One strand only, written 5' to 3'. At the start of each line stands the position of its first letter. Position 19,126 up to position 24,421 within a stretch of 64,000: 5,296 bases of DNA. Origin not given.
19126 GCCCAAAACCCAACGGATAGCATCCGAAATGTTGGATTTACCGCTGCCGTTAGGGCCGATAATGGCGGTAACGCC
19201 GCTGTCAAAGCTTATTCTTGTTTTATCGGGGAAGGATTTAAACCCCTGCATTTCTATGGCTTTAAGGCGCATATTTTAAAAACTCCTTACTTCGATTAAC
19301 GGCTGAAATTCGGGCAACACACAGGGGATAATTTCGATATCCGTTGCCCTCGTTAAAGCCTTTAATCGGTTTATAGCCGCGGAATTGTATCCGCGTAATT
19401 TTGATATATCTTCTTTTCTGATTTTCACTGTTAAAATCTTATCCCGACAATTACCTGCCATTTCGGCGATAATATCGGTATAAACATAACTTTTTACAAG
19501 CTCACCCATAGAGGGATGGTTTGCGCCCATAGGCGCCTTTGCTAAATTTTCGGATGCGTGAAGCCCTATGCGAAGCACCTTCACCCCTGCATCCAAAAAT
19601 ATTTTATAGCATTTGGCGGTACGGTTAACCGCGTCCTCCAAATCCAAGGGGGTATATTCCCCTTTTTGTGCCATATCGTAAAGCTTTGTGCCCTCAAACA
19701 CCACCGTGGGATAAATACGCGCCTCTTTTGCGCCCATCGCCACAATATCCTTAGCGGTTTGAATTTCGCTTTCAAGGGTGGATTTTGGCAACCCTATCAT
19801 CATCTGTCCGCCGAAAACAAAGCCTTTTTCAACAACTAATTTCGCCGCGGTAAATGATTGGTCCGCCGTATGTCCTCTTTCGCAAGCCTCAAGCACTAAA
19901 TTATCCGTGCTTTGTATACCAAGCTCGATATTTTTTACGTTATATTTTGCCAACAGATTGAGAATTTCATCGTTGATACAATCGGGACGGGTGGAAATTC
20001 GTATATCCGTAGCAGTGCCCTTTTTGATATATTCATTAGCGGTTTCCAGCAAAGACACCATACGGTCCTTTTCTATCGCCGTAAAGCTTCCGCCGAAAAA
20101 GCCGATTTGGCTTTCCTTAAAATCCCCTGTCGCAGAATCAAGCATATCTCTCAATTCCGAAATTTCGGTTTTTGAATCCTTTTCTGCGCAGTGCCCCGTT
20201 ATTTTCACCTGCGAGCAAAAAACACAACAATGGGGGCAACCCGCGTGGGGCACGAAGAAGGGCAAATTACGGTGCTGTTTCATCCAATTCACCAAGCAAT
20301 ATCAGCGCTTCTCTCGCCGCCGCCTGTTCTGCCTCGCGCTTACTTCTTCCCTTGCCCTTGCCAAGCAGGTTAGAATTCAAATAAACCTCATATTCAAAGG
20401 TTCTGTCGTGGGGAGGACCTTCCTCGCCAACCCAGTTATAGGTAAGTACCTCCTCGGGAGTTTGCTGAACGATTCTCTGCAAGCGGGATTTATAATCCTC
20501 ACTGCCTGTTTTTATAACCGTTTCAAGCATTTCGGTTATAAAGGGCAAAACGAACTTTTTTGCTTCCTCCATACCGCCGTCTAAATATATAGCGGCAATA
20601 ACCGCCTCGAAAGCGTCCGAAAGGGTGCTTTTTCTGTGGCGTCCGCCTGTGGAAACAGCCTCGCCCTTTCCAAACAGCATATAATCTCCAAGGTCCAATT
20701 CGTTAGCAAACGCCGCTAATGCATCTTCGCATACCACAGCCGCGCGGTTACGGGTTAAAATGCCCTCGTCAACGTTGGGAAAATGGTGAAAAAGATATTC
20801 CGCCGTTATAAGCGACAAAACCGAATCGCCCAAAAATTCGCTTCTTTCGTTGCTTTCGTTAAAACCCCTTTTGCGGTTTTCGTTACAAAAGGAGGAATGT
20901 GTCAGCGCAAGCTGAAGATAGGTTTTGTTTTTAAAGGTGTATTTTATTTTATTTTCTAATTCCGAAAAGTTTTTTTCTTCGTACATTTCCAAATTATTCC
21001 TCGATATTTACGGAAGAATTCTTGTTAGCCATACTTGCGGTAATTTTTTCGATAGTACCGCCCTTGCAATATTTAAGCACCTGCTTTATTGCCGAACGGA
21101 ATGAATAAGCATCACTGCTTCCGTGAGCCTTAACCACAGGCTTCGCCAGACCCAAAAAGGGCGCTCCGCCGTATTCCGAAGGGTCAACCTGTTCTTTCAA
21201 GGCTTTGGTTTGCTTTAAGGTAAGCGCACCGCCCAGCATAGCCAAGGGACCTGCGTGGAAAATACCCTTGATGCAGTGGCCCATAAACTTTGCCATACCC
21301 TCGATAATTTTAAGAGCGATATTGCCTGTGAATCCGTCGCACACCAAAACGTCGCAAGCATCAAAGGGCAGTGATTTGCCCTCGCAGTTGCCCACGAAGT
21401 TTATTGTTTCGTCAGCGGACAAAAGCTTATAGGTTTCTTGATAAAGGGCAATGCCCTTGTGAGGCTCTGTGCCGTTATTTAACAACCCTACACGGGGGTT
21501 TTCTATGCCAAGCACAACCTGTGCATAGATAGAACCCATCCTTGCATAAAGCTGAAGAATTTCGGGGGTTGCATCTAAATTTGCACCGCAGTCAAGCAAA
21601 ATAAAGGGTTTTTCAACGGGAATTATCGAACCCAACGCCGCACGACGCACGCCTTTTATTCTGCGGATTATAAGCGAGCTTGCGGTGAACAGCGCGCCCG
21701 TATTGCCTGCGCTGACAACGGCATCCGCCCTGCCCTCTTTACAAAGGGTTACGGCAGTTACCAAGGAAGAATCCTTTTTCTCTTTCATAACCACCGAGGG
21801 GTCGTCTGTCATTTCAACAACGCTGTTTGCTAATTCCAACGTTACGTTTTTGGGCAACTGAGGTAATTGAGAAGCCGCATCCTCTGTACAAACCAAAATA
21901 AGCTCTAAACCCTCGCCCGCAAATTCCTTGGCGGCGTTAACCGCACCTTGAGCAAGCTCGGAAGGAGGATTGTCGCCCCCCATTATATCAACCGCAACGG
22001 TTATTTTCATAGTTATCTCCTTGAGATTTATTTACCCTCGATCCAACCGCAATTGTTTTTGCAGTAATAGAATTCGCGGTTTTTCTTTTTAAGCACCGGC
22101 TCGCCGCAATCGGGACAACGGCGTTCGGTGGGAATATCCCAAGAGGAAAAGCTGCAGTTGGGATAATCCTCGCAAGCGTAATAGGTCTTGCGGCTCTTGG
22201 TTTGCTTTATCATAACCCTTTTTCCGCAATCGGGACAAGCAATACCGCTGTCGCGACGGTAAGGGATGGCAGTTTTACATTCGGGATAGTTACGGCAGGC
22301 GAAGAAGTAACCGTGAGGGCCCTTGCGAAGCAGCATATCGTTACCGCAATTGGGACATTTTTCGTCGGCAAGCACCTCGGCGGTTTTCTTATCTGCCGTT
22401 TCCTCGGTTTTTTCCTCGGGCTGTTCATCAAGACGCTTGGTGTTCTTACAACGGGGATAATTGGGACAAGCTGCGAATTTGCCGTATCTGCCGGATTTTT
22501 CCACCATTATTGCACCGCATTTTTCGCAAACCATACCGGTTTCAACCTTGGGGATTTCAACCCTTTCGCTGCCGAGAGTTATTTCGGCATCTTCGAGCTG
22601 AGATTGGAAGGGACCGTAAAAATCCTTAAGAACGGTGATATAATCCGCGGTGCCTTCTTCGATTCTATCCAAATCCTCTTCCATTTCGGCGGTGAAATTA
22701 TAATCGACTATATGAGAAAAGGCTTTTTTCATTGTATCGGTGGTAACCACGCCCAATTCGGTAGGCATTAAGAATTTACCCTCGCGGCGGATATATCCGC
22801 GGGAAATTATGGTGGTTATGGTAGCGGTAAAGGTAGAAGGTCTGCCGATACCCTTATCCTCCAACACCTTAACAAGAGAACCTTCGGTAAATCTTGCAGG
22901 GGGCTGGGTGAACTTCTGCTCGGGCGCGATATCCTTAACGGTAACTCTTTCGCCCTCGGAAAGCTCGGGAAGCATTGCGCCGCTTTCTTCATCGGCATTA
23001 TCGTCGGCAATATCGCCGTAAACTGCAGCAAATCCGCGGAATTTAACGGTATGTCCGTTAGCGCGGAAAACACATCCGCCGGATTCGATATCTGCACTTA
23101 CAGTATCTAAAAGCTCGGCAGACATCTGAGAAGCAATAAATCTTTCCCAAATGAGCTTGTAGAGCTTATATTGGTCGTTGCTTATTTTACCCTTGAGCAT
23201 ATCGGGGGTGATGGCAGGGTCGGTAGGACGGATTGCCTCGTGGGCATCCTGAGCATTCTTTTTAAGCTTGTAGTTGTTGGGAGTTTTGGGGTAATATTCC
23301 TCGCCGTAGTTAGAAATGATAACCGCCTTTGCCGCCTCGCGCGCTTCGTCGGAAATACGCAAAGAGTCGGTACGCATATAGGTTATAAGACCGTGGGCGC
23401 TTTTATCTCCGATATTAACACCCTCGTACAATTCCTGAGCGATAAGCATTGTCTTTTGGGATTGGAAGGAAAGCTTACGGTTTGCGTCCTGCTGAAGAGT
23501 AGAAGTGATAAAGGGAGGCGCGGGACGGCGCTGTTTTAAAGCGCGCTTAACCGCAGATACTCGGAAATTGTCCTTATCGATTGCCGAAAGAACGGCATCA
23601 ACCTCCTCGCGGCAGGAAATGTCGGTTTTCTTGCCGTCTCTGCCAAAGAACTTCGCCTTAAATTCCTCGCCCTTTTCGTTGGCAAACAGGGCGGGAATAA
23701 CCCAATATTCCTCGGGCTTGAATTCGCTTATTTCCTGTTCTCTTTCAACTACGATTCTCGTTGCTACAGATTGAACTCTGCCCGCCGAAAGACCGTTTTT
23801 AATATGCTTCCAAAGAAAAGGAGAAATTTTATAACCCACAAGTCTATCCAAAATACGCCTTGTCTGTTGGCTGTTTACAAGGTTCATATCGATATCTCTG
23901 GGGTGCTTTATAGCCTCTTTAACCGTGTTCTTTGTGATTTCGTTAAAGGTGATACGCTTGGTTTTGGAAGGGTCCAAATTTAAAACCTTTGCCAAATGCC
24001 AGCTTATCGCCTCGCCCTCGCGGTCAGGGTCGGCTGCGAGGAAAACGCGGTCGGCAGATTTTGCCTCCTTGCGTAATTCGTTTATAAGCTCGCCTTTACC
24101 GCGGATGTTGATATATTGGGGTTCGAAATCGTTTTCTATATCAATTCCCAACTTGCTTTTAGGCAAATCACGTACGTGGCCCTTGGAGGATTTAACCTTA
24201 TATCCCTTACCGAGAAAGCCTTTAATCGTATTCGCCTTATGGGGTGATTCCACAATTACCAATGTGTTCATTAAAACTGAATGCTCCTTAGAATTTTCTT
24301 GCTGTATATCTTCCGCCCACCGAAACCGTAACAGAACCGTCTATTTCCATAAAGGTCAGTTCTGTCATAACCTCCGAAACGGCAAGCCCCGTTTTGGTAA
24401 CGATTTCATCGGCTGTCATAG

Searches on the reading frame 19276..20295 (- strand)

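Call 24: search_protein_families(library=pfam, max_evalue=0.00001, proteins=[window:19276-20295:-])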
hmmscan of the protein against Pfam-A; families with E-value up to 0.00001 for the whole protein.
window:19276-20295:- (339 aa): 2 families
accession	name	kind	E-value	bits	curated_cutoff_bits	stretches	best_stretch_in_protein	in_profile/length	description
PF04055.27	Radical_SAM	-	1.7e-18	67.8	29.5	1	16-183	3-165/166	Radical SAM superfamily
PF16199.10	Radical_SAM_C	-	6.9e-17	61.8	31.9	1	192-270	4-82/85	Radical_SAM C-terminal domain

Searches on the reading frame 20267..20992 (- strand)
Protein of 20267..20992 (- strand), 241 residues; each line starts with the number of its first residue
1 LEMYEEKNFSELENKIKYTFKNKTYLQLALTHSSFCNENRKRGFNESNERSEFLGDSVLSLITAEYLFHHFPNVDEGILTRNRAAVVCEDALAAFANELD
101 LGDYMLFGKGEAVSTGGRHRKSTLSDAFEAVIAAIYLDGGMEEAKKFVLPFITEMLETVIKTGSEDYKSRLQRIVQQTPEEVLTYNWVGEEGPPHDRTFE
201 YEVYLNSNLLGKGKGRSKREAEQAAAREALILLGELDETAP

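Call 24: search_protein_families(library=pfam, max_evalue=0.00001, proteins=[window:20267-20992:-])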
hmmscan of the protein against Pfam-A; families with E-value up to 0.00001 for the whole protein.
window:20267-20992:- (241 aa): 3 families
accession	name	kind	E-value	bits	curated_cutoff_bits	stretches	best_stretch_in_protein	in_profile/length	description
PF14622.11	Ribonucleas_3_3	-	8.3e-39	133.1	35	1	22-153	1-125/128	Ribonuclease-III-like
PF00636.31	Ribonuclease_3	-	1.4e-23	84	27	1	49-140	1-102/102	Ribonuclease III domain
PF00035.32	dsrm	-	3.7e-17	63.1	23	1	167-231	1-64/66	Double-stranded RNA binding motif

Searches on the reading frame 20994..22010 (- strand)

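Call 24: search_protein_families(library=pfam, max_evalue=0.00001, proteins=[window:20994-22010:-])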
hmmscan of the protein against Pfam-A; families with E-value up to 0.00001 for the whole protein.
window:20994-22010:- (338 aa): 1 family
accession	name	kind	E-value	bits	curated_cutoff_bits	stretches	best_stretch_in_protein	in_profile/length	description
PF02504.20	FA_synthesis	-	5.8e-92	308.7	29.1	1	4-315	2-317/324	Fatty acid synthesis protein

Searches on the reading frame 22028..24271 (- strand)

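Call 23: search_protein_families(library=pfam, max_evalue=0.00001, proteins=[window:22028-24271:-])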
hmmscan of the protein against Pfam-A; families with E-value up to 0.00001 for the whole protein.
window:22028-24271:- (747 aa): 3 families
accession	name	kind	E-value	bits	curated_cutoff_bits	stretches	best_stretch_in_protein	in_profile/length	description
PF01131.25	Topoisom_bac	-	1.1e-125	420.4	35.1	1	127-548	2-410/411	DNA topoisomerase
PF01396.24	Zn_ribbon_Top1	-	2.1e-36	123.8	32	3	581-616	3-38/39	Topoisomerase DNA binding C4 zinc finger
PF01751.28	Toprim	-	1.7e-22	79.8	23.1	1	3-112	1-96/96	Toprim domain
